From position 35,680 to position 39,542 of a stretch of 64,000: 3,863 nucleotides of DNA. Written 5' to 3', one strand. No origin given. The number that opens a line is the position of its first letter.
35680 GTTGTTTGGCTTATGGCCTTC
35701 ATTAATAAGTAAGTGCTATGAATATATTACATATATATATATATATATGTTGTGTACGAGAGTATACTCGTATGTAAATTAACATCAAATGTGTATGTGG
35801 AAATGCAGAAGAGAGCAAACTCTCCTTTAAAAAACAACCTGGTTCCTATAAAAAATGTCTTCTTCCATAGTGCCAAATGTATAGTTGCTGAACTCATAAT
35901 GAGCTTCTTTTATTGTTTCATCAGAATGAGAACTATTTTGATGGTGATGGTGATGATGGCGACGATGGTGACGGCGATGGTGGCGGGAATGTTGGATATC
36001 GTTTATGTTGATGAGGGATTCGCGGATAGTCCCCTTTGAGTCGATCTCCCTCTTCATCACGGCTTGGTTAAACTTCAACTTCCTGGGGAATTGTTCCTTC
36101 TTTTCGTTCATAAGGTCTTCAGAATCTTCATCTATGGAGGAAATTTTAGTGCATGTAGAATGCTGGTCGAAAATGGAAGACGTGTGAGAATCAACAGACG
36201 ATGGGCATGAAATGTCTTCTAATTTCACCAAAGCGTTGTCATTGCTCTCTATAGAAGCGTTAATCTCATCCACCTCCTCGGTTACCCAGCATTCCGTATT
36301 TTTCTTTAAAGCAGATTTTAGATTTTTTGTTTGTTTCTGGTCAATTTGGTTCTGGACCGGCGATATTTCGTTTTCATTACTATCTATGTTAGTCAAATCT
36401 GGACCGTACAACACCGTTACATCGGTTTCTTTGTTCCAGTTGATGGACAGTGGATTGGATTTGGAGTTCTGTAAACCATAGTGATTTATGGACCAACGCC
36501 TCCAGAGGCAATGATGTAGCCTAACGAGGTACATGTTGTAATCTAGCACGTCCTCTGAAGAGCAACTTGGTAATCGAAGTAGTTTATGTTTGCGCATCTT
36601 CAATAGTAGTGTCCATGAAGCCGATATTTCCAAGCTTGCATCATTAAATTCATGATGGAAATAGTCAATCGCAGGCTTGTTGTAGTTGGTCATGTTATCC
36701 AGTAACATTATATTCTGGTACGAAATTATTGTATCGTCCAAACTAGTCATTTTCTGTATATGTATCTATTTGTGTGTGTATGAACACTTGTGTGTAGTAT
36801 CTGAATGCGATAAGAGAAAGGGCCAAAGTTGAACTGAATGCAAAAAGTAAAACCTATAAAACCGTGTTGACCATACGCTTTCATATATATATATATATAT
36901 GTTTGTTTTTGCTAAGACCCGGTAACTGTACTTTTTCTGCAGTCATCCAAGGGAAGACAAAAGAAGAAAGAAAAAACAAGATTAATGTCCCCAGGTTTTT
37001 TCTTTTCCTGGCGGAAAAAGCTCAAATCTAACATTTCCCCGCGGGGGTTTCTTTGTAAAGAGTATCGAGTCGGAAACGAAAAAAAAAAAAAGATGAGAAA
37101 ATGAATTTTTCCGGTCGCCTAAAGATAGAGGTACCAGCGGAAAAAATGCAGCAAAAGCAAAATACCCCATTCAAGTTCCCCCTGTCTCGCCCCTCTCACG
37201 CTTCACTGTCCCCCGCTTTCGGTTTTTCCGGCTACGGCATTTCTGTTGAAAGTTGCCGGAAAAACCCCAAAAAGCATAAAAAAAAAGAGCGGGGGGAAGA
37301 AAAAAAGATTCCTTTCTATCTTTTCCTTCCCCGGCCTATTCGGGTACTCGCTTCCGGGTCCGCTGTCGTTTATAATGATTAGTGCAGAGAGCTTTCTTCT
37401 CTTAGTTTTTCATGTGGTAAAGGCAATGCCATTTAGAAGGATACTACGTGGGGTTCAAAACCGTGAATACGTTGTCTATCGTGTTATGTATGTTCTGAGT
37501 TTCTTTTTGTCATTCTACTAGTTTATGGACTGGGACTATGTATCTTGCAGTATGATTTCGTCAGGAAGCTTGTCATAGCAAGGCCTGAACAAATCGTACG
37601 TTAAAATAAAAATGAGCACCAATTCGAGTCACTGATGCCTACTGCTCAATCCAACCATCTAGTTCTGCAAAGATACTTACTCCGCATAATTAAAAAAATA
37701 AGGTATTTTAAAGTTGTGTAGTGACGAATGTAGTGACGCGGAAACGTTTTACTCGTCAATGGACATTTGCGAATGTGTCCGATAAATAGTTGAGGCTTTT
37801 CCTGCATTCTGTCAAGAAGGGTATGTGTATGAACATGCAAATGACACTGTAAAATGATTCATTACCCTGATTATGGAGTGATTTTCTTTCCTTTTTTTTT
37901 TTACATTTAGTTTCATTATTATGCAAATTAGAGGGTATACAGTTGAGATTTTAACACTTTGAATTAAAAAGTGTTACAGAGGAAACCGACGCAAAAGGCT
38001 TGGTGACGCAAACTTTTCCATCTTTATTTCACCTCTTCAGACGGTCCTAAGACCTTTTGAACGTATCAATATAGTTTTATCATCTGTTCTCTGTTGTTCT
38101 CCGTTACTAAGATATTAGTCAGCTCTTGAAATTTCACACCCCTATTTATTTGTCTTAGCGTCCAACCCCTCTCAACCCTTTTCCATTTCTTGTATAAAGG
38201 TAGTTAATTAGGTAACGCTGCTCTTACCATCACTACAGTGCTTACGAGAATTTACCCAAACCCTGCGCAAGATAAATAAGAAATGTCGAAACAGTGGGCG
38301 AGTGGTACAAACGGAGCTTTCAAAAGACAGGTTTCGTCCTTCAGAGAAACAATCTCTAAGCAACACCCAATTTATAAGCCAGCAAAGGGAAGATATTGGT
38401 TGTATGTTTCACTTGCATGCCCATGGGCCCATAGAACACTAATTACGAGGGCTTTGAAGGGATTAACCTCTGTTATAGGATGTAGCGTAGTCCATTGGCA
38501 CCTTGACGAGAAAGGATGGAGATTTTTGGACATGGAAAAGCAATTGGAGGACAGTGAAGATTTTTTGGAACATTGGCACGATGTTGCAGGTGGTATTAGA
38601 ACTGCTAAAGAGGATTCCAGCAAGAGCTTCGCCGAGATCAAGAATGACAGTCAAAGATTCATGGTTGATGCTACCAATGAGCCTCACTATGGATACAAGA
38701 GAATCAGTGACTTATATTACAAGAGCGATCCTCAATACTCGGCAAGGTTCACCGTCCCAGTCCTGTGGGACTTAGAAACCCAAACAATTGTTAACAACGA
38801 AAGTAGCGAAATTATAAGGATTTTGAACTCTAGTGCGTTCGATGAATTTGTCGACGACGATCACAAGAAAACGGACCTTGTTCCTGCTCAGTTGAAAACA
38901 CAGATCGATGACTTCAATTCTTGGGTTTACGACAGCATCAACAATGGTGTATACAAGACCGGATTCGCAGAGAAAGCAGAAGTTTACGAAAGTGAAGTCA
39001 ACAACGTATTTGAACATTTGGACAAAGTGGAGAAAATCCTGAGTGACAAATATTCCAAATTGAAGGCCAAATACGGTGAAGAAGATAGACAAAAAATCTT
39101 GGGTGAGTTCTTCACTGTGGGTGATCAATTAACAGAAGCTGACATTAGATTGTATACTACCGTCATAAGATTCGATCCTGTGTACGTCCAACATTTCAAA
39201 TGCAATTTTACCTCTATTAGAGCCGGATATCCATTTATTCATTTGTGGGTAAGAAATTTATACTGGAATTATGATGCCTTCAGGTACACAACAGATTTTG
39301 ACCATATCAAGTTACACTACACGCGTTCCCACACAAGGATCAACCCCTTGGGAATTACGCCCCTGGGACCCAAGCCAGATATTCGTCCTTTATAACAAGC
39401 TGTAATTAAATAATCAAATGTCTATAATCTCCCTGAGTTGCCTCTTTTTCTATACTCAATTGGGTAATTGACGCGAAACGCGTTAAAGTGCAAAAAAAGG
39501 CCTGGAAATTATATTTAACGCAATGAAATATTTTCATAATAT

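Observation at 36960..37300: Dense array of CGGAAAA (Rgt1-type) sites plus palindromic GC box and Mig1-like element upstream of YKR075C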

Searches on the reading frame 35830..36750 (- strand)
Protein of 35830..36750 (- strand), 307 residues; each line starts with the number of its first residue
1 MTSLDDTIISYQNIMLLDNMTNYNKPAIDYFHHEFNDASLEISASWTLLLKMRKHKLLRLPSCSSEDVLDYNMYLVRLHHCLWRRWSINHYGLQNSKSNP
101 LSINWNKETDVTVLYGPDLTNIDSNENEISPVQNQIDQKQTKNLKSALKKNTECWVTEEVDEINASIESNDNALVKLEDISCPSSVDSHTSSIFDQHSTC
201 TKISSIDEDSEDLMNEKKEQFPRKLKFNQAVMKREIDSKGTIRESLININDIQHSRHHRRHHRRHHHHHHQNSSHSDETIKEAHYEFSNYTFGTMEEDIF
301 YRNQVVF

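Call 14: find_homologous_proteins(query=window:35830-36750:-, max_evalue=0.00001)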
Query window:35830-36750:- (307 aa): 83 proteins with E <= 0.00001 among 729 candidates.
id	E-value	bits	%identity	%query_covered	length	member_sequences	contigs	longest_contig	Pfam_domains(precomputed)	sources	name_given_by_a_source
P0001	3.9e-200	681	99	100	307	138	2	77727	-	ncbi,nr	ncbi:hypothetical protein FZC28_6836g3789 [Saccharomyces cerevisiae]|nr:hypothetical protein FZC27_7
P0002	4.9e-183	625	96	94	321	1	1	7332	-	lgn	-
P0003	1.8e-168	578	83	100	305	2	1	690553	-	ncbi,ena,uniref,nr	ncbi:uncharacterized protein SPAR_K02780 [Saccharomyces paradoxus]|uniref:YKR075C-like protein n=1 T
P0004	5.4e-156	537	74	100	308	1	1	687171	-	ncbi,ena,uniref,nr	ncbi:hypothetical protein SMKI_11G2800 [Saccharomyces mikatae IFO 1815]|uniref:YKR075C-like protein 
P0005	5.5e-149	514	74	100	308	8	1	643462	-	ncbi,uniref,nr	ncbi:hypothetical protein SUVZ_11G2840 [Saccharomyces uvarum]|uniref:YKR075C-like protein n=1 Tax=Sa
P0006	1.4e-139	483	73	100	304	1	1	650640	-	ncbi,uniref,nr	ncbi:YKR075C [Saccharomyces arboricola H-6]|uniref:YKR075C n=1 Tax=Saccharomyces arboricola (strain 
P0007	9.8e-100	352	84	64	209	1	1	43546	-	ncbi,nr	ncbi:CBM_HP2_G0028260.mRNA.1.CDS.1 [Saccharomyces cerevisiae]|nr:CBM_HP2_G0028260.mRNA.1.CDS.1 [Sacc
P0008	2.1e-81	292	80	52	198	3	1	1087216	-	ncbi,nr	ncbi:XXYS1_4_G0042960.mRNA.1.CDS.1 [Saccharomyces cerevisiae]|nr:XXYS1_4_G0042960.mRNA.1.CDS.1 [Sacc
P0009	1.2e-68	250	53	82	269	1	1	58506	-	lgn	-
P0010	3.3e-67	245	51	82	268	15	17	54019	-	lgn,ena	-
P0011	3.9e-67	245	50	83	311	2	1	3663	-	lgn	-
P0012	5.0e-66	241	53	86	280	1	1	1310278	-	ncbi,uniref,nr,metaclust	ncbi:uncharacterized protein KNAG_0C06400 [Huiozyma naganishii CBS 8797]|uniref:Uncharacterized prot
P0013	1.4e-65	240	48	82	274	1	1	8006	-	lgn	-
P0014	2.0e-65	239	50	86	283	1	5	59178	-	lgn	-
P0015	8.7e-65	237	50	93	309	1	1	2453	-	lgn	-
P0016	1.7e-64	236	52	82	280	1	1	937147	-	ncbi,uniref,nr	ncbi:hypothetical protein HG537_0G02580 [Torulaspora globosa]|uniref:Nitrogen regulatory protein are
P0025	5.9e-60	221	49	90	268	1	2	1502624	-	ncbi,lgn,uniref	ncbi:Uncharacterized protein RNJ44_03604 [Nakaseomyces bracarensis]|uniref:Uncharacterized protein n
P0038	1.9e-55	207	41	84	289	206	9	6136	-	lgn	-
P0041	7.0e-55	205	40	86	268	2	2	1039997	-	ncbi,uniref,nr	ncbi:hypothetical protein SKDZ_15G2130 [Saccharomyces kudriavzevii ZP591]|uniref:YOR062C-like protei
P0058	1.5e-48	184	61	41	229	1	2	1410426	-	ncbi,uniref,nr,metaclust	ncbi:ZYRO0B16060p [Zygosaccharomyces rouxii]|uniref:ZYRO0B16060p n=1 Tax=Zygosaccharomyces rouxii (s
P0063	7.7e-47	178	40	82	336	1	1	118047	-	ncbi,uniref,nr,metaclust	ncbi:LAQU0S20e00232g1_1 [Lachancea quebecensis]|uniref:LAQU0S20e00232g1_1 n=1 Tax=Lachancea quebecen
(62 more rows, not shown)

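Call 15: find_encoding_contigs(protein=P0003, flank=3000, max_places=1)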
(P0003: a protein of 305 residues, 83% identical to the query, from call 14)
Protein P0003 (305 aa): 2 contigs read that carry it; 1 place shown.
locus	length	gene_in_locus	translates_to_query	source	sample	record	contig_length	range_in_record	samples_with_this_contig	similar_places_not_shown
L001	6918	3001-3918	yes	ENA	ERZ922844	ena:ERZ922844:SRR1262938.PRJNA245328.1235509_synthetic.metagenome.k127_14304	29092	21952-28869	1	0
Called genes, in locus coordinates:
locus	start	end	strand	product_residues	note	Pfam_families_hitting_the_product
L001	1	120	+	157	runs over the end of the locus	-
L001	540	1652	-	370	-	PF13409:GST_N_2, PF13410:GST_C_2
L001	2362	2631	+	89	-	-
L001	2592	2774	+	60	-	-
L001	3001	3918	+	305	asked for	-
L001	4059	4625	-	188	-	PF10209:DUF2340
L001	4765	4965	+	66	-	-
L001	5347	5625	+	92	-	-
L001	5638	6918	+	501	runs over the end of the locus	?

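Call 16: find_encoding_contigs(protein=P0004, flank=3000, max_places=1)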
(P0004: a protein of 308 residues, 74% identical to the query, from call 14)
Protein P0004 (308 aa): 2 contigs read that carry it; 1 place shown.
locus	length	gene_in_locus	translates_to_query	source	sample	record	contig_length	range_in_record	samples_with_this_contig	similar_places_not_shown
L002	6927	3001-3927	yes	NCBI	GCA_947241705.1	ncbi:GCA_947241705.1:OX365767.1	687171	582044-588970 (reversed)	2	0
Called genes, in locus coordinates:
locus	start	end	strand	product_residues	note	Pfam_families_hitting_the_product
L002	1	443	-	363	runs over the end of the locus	-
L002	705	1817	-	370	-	PF13409:GST_N_2, PF13410:GST_C_2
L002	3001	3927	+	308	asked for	-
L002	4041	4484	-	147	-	PF10209:DUF2340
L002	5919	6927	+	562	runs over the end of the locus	-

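Call 17: find_encoding_contigs(protein=P0005, flank=3000, max_places=1)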
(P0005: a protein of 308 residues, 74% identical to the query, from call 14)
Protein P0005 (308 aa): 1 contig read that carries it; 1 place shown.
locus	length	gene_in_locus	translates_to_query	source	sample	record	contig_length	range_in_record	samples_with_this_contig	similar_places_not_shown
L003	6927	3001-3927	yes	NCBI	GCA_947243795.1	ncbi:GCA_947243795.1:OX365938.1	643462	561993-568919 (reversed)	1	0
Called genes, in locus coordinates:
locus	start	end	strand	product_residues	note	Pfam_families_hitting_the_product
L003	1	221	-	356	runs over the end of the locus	-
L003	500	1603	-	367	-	PF13409:GST_N_2, PF13410:GST_C_2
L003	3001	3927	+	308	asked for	-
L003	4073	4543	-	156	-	PF10209:DUF2340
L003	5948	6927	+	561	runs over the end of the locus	-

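Call 18: find_encoding_contigs(protein=P0006, flank=3000, max_places=1)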
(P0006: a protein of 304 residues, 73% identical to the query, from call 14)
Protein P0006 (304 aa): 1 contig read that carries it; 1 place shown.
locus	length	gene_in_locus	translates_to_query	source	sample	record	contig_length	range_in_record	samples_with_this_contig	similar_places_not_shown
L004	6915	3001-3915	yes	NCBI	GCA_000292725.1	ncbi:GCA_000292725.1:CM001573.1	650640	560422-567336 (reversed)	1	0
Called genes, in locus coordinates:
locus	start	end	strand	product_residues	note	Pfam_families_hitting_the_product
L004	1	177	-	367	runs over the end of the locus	-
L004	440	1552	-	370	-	PF13409:GST_N_2, PF13410:GST_C_2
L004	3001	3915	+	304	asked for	-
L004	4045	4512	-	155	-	PF10209:DUF2340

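Call 30: find_encoding_contigs(protein=P0038, flank=2500, max_places=1)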
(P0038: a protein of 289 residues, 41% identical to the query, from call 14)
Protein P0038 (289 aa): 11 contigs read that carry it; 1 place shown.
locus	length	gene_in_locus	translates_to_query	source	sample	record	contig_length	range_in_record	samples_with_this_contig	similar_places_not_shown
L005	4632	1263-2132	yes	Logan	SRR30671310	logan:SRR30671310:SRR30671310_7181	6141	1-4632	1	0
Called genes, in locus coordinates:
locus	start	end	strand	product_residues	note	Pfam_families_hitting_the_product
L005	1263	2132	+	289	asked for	-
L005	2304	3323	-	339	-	PF00069:Pkinase, PF07714:PK_Tyr_Ser-Thr, PF01636:APH (weak)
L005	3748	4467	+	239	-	PF18636:Sld7_N, PF18596:Sld7_C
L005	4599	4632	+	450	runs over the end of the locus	PF05057:DUF676, PF07819:PGAP1 (faint)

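Call 31: find_encoding_contigs(protein=P0041, flank=2500, max_places=1)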
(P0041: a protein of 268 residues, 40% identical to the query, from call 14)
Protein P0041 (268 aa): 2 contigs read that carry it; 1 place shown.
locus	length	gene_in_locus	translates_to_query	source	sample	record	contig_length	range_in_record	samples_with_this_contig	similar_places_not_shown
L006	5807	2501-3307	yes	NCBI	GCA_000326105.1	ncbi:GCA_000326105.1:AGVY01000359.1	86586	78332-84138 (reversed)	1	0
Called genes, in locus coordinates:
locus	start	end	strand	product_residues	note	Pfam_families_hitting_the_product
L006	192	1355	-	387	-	PF00297:Ribosomal_L3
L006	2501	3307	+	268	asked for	-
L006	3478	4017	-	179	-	PF00069:Pkinase, PF01636:APH (weak)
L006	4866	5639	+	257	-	PF18636:Sld7_N, PF18596:Sld7_C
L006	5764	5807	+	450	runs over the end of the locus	PF02089:Palm_thioest (weak), PF05057:DUF676, PF07819:PGAP1 (weak)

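Call 32: find_encoding_contigs(protein=P0016, flank=2500, max_places=1)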
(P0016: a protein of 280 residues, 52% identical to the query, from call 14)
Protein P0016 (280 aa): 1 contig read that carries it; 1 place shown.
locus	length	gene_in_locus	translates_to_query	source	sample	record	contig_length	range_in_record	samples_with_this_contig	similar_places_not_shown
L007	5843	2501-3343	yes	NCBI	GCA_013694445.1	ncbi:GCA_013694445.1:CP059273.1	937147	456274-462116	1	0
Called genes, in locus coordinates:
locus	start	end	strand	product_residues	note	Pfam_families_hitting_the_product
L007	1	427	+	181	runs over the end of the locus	-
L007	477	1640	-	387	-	PF00297:Ribosomal_L3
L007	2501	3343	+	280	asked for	-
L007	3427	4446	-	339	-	PF00069:Pkinase, PF07714:PK_Tyr_Ser-Thr, PF01636:APH (faint)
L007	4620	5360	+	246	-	PF18636:Sld7_N, PF18596:Sld7_C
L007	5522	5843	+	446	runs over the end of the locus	PF05057:DUF676, PF07819:PGAP1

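Call 33: find_encoding_contigs(protein=P0063, flank=2500, max_places=1)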
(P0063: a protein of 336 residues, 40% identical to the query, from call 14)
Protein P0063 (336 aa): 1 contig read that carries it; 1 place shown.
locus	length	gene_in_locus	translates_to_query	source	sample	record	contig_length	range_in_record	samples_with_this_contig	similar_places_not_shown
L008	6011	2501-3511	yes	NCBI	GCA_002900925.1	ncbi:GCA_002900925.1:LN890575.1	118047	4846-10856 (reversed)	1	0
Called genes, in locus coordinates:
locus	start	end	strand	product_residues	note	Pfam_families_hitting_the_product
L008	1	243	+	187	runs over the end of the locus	-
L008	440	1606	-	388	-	PF00297:Ribosomal_L3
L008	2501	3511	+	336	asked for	-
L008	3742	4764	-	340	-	PF00069:Pkinase, PF07714:PK_Tyr_Ser-Thr, PF01636:APH (faint)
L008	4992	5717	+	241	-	PF18636:Sld7_N, PF18596:Sld7_C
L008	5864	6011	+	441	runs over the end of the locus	PF05057:DUF676, PF07819:PGAP1 (weak)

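Call 36: find_encoding_contigs(protein=P0058, flank=2500, max_places=1)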
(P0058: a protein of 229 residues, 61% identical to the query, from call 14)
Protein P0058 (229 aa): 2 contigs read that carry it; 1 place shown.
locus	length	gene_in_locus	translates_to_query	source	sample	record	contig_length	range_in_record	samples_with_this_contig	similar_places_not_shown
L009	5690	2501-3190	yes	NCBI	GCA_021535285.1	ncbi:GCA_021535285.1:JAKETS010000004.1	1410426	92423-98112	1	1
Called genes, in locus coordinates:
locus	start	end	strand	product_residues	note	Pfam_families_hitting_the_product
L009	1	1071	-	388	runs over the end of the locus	PF00297:Ribosomal_L3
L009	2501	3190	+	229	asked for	-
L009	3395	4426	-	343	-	PF00069:Pkinase, PF07714:PK_Tyr_Ser-Thr, PF01636:APH (faint)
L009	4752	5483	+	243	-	PF18636:Sld7_N, PF18596:Sld7_C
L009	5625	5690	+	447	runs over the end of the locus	PF05057:DUF676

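Call 37: find_encoding_contigs(protein=P0025, flank=2500, max_places=1)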
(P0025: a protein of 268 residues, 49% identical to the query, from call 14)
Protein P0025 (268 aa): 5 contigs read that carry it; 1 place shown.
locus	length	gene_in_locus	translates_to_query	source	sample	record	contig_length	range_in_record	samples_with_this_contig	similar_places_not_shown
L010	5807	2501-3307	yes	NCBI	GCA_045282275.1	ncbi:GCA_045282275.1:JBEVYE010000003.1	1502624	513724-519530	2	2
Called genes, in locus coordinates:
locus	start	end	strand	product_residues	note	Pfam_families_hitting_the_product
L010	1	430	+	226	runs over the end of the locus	-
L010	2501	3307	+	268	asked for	-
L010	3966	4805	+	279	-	PF18636:Sld7_N, PF18596:Sld7_C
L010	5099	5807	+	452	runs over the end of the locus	PF05057:DUF676, PF07819:PGAP1 (weak)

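Call 45: search_protein_families(library=pfam, proteins=[window:35830-36750:-], max_evalue=0.01)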
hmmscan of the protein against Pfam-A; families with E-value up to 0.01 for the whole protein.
window:35830-36750:- (307 aa): 0 families

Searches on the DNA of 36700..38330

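Call 46: search_rna_families(source=window, start=36700, end=38330, threshold=evalue, max_evalue=1)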
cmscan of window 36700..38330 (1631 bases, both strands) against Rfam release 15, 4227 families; matches with E-value up to 1: 2.
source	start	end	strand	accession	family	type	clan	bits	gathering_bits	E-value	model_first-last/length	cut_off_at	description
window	37189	37300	-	RF03565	mir-1282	Gene; miRNA;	-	21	107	0.46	1-101/101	no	mir-1282 microRNA precursor family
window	37648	37705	+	RF01933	bxd_5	Gene; lncRNA;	-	19.4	50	0.078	1-57/57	no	Bithoraxoid conserved region 5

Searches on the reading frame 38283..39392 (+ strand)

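Call 45: search_protein_families(library=pfam, proteins=[window:38283-39392:+], max_evalue=0.01)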
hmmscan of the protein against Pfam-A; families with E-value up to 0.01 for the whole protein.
window:38283-39392:+ (370 aa): 2 families
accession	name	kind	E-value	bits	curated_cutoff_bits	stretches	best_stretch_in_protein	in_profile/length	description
PF13410.11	GST_C_2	-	8.8e-12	45.4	24.9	1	233-324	2-68/69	Glutathione S-transferase, C-terminal domain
PF13409.12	GST_N_2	-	1.3e-09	38.9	25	1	45-183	1-69/70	Glutathione S-transferase, N-terminal domain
